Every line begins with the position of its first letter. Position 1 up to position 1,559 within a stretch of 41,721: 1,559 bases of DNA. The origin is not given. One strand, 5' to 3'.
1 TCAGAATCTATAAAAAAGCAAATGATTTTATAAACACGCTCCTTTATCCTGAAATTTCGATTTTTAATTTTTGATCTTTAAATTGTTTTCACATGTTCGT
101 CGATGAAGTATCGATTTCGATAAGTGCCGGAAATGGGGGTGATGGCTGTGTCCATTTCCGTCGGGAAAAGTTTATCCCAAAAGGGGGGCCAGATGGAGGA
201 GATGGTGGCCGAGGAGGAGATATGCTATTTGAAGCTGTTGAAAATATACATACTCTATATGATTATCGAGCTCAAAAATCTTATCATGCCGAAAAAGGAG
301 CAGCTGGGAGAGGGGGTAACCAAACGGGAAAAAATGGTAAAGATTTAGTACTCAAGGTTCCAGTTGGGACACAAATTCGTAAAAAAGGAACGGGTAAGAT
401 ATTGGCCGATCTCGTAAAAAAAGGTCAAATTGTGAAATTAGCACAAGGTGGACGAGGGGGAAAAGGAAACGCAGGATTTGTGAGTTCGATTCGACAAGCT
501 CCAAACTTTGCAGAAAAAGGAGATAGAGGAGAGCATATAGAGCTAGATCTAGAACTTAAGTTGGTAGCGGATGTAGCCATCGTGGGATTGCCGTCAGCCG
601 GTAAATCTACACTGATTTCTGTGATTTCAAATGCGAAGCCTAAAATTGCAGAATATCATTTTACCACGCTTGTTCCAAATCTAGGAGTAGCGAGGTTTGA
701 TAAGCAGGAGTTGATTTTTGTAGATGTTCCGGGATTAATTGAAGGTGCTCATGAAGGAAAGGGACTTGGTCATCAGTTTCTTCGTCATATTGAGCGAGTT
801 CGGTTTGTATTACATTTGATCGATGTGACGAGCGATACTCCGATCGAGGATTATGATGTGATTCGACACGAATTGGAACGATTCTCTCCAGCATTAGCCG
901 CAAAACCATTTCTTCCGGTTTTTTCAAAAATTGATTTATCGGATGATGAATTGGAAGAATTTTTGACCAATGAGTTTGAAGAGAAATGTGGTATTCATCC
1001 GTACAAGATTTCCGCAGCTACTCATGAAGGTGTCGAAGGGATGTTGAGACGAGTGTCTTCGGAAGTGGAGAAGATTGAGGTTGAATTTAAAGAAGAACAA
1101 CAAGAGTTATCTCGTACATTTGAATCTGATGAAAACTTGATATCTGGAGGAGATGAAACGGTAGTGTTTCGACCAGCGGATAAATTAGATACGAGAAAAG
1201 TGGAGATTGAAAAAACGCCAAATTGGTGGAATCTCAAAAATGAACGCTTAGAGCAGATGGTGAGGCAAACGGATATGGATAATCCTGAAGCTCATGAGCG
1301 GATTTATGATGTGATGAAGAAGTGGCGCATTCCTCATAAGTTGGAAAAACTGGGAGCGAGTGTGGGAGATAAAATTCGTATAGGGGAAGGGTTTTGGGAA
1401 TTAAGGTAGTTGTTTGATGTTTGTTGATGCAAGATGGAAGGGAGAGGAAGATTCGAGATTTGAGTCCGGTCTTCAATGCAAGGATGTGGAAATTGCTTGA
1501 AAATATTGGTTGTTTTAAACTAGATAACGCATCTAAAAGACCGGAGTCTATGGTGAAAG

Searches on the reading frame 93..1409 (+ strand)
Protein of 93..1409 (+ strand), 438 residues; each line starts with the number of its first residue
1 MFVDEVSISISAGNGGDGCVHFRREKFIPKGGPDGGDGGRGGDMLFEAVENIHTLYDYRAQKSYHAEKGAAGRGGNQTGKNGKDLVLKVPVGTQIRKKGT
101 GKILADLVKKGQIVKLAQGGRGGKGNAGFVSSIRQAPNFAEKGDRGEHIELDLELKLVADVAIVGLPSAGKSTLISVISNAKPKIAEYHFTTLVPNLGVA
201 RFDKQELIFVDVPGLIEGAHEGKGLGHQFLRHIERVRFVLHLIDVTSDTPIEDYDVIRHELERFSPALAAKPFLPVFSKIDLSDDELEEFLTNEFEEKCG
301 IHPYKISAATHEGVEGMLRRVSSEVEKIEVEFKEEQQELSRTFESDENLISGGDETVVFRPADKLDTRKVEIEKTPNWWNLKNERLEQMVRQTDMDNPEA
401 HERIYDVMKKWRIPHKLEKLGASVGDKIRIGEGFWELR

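Call 16: search_protein_families(library=pfam, proteins=[window:93-1409:+], max_evalue=0.001)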
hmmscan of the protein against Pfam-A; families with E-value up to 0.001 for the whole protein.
window:93-1409:+ (438 aa): 5 families
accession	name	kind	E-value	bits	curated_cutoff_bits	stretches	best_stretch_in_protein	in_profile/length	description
PF01018.28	GTP1_OBG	-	1.1e-57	194.4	27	1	3-157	1-155/155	GTP1/OBG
PF01926.29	MMR_HSR1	-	6.1e-24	84.8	21.9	1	160-278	1-112/113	50S ribosome-binding GTPase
PF09269.16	DUF1967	-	1.2e-12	48.1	27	1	371-432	2-65/70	Domain of unknown function (DUF1967)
PF02421.24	FeoB_N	-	1.3e-07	31.7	27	1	160-315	2-150/156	Ferrous iron transport protein B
PF00350.29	Dynamin_N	-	0.0002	21.9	27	0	194-253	90-146/168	Dynamin family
